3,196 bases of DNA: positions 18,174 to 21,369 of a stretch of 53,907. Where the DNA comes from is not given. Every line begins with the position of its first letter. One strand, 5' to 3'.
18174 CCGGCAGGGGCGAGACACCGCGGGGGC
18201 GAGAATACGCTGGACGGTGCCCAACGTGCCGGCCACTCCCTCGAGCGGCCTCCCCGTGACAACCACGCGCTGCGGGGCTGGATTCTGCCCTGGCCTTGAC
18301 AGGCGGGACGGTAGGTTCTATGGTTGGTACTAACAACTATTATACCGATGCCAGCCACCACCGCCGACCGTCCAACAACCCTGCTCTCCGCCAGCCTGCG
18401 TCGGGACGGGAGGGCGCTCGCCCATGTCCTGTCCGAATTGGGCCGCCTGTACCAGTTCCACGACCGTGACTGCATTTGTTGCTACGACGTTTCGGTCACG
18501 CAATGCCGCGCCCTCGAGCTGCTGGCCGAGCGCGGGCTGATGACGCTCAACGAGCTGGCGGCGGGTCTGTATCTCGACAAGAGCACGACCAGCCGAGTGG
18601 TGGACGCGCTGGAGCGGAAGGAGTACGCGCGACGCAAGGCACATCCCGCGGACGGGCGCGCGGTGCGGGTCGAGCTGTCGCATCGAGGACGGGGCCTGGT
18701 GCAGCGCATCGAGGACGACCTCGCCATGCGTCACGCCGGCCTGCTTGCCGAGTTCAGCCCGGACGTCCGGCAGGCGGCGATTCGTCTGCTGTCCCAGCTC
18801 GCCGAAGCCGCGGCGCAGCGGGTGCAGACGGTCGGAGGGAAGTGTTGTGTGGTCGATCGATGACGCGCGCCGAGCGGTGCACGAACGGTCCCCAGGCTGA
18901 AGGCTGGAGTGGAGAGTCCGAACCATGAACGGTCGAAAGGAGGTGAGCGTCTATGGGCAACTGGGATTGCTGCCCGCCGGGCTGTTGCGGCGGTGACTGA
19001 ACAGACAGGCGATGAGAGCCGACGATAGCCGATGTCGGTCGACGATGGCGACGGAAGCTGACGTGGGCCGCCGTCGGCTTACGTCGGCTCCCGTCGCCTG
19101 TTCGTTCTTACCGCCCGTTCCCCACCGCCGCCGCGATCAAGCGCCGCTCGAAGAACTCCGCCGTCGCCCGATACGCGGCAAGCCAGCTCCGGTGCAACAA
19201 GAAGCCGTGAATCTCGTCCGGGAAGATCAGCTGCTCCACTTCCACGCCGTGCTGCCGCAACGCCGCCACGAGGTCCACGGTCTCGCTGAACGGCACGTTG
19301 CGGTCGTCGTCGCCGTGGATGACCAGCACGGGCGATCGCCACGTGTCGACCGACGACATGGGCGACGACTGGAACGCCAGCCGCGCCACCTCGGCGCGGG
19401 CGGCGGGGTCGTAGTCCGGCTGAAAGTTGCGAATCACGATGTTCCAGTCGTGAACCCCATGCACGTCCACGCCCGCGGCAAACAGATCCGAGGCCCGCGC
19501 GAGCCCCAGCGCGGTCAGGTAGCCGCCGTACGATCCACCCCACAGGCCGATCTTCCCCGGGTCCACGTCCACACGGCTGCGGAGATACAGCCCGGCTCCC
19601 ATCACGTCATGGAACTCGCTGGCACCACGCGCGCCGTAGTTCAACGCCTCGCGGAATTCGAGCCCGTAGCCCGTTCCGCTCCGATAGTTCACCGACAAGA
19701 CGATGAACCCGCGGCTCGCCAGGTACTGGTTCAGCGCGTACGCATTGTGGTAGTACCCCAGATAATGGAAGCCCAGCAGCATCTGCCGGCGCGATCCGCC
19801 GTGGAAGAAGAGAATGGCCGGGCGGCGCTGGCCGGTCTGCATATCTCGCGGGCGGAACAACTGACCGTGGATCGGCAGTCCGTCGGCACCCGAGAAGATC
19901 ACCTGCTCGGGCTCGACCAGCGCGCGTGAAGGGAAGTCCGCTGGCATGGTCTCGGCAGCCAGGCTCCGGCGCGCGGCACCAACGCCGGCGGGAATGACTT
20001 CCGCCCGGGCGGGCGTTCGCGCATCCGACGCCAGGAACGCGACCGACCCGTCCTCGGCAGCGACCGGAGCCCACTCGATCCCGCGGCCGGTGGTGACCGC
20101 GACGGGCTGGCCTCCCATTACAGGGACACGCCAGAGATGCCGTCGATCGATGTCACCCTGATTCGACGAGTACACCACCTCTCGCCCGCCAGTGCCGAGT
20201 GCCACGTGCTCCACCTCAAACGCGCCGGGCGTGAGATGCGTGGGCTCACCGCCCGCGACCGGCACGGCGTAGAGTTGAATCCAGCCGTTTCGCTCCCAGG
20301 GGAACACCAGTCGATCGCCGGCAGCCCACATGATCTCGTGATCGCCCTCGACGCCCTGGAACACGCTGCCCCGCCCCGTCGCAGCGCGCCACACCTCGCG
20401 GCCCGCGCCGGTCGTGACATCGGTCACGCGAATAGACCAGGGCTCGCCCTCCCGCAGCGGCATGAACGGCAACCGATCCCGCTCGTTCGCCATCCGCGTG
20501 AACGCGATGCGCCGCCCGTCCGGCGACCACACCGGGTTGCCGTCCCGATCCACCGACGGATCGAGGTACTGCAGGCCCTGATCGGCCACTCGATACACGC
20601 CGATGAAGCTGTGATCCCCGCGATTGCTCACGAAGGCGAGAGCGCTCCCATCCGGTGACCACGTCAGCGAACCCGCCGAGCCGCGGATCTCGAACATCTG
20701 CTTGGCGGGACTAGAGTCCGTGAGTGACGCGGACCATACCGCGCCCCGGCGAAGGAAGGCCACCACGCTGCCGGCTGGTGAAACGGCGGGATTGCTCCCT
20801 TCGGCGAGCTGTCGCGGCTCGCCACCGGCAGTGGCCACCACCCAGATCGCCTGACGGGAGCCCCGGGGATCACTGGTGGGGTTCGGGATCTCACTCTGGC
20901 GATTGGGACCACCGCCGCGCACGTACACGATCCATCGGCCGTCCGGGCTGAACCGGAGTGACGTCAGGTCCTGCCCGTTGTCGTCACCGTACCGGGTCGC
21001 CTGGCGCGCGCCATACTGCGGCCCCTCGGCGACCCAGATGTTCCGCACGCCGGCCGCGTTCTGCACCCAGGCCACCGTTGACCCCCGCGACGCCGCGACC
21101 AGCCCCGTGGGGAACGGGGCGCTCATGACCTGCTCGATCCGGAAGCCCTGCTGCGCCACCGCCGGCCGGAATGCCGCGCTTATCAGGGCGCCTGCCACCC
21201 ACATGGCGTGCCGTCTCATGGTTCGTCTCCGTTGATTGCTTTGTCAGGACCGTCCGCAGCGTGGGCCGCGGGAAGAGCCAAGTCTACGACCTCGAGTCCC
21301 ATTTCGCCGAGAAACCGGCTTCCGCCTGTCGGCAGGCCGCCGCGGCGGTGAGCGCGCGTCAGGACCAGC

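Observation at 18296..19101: Cys-studded MarR regulator plus an unlisted 15-codon tetracysteine micro-ORF (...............)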

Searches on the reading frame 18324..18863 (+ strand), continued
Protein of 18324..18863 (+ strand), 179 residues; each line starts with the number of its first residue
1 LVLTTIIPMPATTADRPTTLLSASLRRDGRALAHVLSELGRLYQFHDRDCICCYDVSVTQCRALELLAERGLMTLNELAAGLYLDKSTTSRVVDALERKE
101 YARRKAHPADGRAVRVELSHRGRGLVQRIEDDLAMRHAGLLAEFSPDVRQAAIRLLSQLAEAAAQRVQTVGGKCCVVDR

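Call 53: search_solved_structures(query=A2, max_evalue=0.00001, show_alignments=1)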
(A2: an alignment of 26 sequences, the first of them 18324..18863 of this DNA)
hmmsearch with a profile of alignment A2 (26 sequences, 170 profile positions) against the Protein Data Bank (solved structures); distinct sequences matched with E-value up to 0.00001: 77 (the best 60 are shown).
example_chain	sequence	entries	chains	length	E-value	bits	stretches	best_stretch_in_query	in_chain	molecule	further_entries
2rdp_A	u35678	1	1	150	3.2e-15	59.5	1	15-151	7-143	putative transcriptional regulator MarR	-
3nrv_A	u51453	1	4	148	5.6e-15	58.7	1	48-153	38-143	Putative transcriptional regulator (MarR/EmrR family)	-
2nyx_A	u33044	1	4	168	5.7e-13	52.2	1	47-156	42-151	Probable transcriptional regulatory protein, Rv1404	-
9u7b_A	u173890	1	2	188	7.8e-13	51.7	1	13-142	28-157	Possible transcriptional regulatory protein (Probably MarR-family)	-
3cjn_A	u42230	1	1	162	8.7e-13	51.6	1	34-151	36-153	Transcriptional regulator, MarR family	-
2eth_A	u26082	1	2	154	3.3e-12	49.7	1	46-154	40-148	transcriptional regulator, putative, Mar family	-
4yif_A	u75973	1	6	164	1.5e-11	47.6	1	19-152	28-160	MarR family protein Rv0880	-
2fa5_A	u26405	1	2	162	5.1e-11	45.8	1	54-155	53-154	transcriptional regulator marR/emrR family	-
1lnw_A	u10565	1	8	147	1.2e-10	44.6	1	47-153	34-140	Multidrug resistance operon repressor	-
3mex_A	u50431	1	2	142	1.9e-10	44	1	47-151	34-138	Multidrug resistance operon repressor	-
3bpv_A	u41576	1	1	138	2.8e-10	43.4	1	51-156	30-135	Transcriptional regulator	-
3bpx_A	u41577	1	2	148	2.8e-10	43.4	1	51-156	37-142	Transcriptional regulator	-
3cdh_A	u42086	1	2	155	3.7e-10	43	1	41-139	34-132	Transcriptional regulator, MarR family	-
4zzl_A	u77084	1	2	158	5.3e-10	42.5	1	47-150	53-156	MULTIDRUG RESISTANCE OPERON REPRESSOR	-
7kym_A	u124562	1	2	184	6.6e-10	42.2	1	54-154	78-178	MarR family transcriptional regulator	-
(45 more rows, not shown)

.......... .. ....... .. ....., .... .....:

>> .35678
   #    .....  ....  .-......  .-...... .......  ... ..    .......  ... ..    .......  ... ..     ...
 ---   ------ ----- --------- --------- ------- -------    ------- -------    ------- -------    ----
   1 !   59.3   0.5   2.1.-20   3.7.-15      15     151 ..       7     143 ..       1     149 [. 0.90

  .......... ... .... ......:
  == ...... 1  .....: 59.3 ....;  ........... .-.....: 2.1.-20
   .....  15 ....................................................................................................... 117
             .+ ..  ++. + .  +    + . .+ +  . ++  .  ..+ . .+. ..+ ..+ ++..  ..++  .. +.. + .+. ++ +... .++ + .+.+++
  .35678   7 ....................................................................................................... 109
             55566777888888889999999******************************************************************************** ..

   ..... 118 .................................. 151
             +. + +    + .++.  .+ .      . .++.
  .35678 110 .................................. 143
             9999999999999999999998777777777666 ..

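Call 74: predict_structure(alignment_id=A2)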
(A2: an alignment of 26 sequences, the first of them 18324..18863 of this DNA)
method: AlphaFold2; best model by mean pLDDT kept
length: 179 residues; sequences in the alignment: 26
mean_pLDDT: 84.1   pTM: 0.72
mean pLDDT of the five models: 84.1, 82.2, 82.1, 80.3, 72.4
residues with pLDDT >= 90: 98; 70-90: 43; 50-70: 31; < 50: 7
segments of 3 or more residues with pLDDT < 50: 170-174
pLDDT, mean of each block of 10 residues (from residue 1): 68 58 90 89 66 80 93 94 93 97 92 93 94 90 94 95 72 48
secondary structure, 60 per line:
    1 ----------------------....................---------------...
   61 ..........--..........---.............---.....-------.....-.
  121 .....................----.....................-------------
elements in order: H23-42 H58-70 H75-82 H86-98 E102-106 E114-118 H120-141 H146-166

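Call 76: search_dna_similar(query=window:18348-18860:+, collection=plasmids, mode=protein, max_evalue=1e-10, max_rows=15)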
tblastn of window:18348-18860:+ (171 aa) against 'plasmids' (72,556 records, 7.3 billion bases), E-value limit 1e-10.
Records with a match: 7; places in all: 7; records where one place covers at least 80% of the query: 3.
Best place of each record, by identity: <60% 7.
By first word of the organism name: Clostridium 4; Pseudomonas 3.
By predicted mobility (MOB-suite, as given by PLSDB): non-mobilizable 5; conjugative 2.
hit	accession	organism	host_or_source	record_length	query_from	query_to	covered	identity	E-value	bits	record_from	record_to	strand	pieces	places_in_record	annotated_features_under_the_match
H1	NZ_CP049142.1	Pseudomonas nitroreducens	monoculture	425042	17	167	88%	49.0%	2e-33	131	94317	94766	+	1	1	MarR family transcriptional regulator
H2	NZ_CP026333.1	Pseudomonas sp. XWY-1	cell culture,Rice Fields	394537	14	167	90%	47.4%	2e-32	128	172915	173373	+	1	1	MarR family transcriptional regulator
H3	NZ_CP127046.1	Pseudomonas amygdali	Cucumis sativus,Culture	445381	17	171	91%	36.8%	6e-23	101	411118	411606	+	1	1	MarR family transcriptional regulator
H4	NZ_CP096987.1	Clostridium felsineum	whole organism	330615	45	154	64%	33.6%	4e-12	70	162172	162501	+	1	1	MarR family transcriptional regulator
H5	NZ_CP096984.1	Clostridium felsineum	whole organism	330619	45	154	64%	33.6%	4e-12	70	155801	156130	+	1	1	MarR family transcriptional regulator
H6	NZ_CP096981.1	Clostridium felsineum DSM 794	whole organism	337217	45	154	64%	32.7%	3e-11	67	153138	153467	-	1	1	MarR family transcriptional regulator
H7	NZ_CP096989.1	Clostridium felsineum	whole organism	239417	45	154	64%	32.7%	4e-11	67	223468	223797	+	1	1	MarR family transcriptional regulator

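Call 77: get_annotated_region(hit=H1, flank=4000)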
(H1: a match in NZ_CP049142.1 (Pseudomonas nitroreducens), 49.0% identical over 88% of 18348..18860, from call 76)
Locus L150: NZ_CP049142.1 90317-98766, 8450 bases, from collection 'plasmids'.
description: Pseudomonas nitroreducens strain HBP1 plasmid pPniHBP1_1, complete sequence
organism: Pseudomonas nitroreducens (NCBI taxid 46680)
taxonomy: Bacteria; Pseudomonadota; Gammaproteobacteria; Pseudomonadales; Pseudomonadaceae; Pseudomonas; Pseudomonas nitroreducens
host: -; source: monoculture; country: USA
typing (MOB-suite, as given by PLSDB): conjugative; relaxase MOBP; mating-pair formation MPF_I
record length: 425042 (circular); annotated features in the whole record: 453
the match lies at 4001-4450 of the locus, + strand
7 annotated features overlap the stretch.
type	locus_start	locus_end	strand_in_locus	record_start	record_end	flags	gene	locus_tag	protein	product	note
CDS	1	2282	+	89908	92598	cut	-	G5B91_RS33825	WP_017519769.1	PD-(D/E)XK nuclease family protein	-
CDS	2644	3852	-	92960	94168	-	-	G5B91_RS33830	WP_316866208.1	MFS transporter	GO:0055085 - transmembrane transport [Evidence IEA]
CDS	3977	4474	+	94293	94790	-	-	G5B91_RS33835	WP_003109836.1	MarR family transcriptional regulator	-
CDS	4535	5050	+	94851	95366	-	-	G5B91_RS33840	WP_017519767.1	arsinothricin resistance N-acetyltransferase ArsN1 family A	-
CDS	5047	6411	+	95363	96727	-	-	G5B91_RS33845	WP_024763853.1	FAD-dependent oxidoreductase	-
CDS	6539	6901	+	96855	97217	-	arsD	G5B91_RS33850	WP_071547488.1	arsenite efflux transporter metallochaperone ArsD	GO:0046685 - response to arsenic-containing substance [Evidence IEA]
CDS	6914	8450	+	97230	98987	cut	arsA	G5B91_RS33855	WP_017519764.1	arsenical pump-driving ATPase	GO:0071722 - detoxification of arsenic-containing substance [Evidence IEA]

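Call 89: get_annotated_region(hit=H2, flank=4000)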
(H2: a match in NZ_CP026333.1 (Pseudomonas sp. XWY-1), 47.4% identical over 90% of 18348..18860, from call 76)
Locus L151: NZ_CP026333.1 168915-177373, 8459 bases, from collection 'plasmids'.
description: Pseudomonas sp. XWY-1 plasmid pXWY, complete sequence
organism: Pseudomonas sp. XWY-1 (NCBI taxid 2069256)
taxonomy: Bacteria; Pseudomonadota; Gammaproteobacteria; Pseudomonadales; Pseudomonadaceae; Pseudomonas; Pseudomonas sp. XWY-1
host: -; source: cell culture,Rice Fields; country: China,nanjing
typing (MOB-suite, as given by PLSDB): conjugative; relaxase MOBF,MOBP; mating-pair formation MPF_F
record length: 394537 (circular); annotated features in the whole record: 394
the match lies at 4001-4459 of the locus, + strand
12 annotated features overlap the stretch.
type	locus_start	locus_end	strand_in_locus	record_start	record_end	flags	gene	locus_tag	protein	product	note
CDS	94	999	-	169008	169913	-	-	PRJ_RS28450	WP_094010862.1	cation diffusion facilitator family transporter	-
CDS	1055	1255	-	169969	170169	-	-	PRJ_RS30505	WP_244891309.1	zinc ribbon domain-containing protein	-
CDS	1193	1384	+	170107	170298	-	-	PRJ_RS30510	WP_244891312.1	hypothetical protein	-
CDS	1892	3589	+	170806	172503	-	-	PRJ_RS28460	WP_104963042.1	phosphoethanolamine--lipid A transferase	-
CDS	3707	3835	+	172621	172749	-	-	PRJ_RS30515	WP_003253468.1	hypothetical protein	-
CDS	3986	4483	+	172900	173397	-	-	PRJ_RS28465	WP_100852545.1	MarR family transcriptional regulator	-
CDS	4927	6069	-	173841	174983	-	-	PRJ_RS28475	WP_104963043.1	FAD-dependent oxidoreductase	-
CDS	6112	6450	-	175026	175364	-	-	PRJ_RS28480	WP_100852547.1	metalloregulator ArsR/SmtB family transcription factor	GO:0006355 - regulation of DNA-templated transcription [Evidence IEA]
CDS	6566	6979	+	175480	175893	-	-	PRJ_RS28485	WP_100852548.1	arsenate reductase ArsC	-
CDS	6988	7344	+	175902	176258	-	-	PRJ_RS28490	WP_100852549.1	metalloregulator ArsR/SmtB family transcription factor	GO:0006355 - regulation of DNA-templated transcription [Evidence IEA]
CDS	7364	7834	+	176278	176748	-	-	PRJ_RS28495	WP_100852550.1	arsenate reductase ArsC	-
CDS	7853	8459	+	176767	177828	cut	arsB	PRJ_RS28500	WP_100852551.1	ACR3 family arsenite efflux transporter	-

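Call 90: get_annotated_region(hit=H3, flank=4000)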
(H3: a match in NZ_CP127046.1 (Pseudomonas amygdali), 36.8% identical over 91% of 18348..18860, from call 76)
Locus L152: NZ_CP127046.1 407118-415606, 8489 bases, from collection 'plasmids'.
description: Pseudomonas amygdali pv. lachrymans strain YM7902 plasmid pPlaYM7902A, complete sequence
organism: Pseudomonas amygdali (NCBI taxid 53707)
taxonomy: Bacteria; Pseudomonadota; Gammaproteobacteria; Pseudomonadales; Pseudomonadaceae; Pseudomonas; Pseudomonas amygdali
host: -; source: Cucumis sativus,Culture; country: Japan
typing (MOB-suite, as given by PLSDB): non-mobilizable; replicon rep_cluster_1081; mating-pair formation MPF_I
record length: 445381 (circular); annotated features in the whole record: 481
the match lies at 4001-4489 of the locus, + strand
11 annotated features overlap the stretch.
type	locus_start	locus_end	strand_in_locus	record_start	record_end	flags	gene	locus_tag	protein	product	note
CDS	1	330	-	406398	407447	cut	arsM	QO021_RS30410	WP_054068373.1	arsinothricin biosynthesis methyltransferase ArsM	-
CDS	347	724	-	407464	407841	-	-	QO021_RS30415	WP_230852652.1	hypothetical protein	-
CDS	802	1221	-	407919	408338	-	-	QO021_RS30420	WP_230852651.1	hypothetical protein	-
CDS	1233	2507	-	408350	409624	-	arsL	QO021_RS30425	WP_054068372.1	arsinothricin biosynthesis radical SAM protein ArsL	-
CDS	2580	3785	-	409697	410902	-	arsQ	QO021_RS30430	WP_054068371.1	arsinothricin export permease ArsQ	-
CDS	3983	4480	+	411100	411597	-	-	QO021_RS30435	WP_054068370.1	MarR family transcriptional regulator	GO:0006355 - regulation of DNA-templated transcription [Evidence IEA]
CDS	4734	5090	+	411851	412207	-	-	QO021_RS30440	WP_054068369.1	metalloregulator ArsR/SmtB family transcription factor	GO:0006355 - regulation of DNA-templated transcription [Evidence IEA]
CDS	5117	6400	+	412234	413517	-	-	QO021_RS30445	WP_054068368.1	arsenic transporter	GO:0046685 - response to arsenic-containing substance [Evidence IEA]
CDS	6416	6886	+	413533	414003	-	-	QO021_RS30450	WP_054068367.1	arsenate reductase ArsC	-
CDS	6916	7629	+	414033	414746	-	arsH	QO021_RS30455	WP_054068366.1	arsenical resistance protein ArsH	GO:0046685 - response to arsenic-containing substance [Evidence IEA]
CDS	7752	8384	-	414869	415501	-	-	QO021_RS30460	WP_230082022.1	antitoxin Xre/MbcA/ParS toxin-binding domain-containing protein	-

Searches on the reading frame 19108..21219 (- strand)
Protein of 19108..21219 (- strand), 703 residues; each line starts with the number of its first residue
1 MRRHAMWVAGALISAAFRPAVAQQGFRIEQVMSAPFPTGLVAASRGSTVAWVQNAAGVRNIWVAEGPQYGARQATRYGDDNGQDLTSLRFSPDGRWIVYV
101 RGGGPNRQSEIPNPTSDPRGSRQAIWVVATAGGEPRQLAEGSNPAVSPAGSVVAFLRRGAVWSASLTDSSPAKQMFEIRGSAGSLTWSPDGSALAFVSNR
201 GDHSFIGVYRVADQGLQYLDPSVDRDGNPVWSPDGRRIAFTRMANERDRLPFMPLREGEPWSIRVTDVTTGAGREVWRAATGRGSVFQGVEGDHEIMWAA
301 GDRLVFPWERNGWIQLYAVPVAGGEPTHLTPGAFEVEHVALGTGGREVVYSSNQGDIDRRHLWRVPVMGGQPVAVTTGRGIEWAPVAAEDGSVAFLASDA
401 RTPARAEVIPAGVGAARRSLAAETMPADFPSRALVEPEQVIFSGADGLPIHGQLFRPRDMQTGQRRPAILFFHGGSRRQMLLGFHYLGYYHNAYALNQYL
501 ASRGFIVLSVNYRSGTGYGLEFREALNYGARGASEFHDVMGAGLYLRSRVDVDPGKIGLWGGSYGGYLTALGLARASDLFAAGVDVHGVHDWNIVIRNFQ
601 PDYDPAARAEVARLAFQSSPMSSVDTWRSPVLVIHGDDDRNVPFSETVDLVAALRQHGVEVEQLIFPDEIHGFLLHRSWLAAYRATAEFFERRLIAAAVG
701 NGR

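Call 3: search_protein_families(library=pfam, proteins=[window:19108-21219:-], max_evalue=0.01)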
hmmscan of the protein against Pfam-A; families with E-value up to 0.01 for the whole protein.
window:19108-21219:- (703 aa): 10 families
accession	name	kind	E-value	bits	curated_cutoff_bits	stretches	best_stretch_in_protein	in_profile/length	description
PF00326.27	Peptidase_S9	-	5.8e-43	147.3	22.6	1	498-693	8-209/213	Prolyl oligopeptidase family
PF07676.18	PD40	-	3.7e-18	65.4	20.9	2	226-244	11-29/38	WD40-like Beta Propeller Repeat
PF00930.27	DPPIV_N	-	2.1e-16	60.1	22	1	299-394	245-343/354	Dipeptidyl peptidase IV (DPP IV) N-terminal region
PF01738.24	DLH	-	7e-10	39.3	21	1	496-679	33-194/217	Dienelactone hydrolase family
PF20434.5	BD-FAE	-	3.1e-09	37.1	26.8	1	610-654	171-215/215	BD-FAE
PF02129.25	Peptidase_S15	-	3.1e-07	30.8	23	1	446-593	1-133/262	X-Pro dipeptidyl-peptidase (S15 family)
PF07859.19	Abhydrolase_3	-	0.00021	21.6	25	0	470-674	2-209/210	alpha/beta hydrolase fold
PF00561.26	Abhydrolase_1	-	0.0059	16.7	25.8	0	467-593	1-106/245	alpha/beta hydrolase fold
PF05448.18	AXE1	-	0.0062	15.8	21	0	423-569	43-190/321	Acetyl xylan esterase (AXE1)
PF00400.38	WD40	-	0.0081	17.1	27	0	84-98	13-27/39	WD domain, G-beta repeat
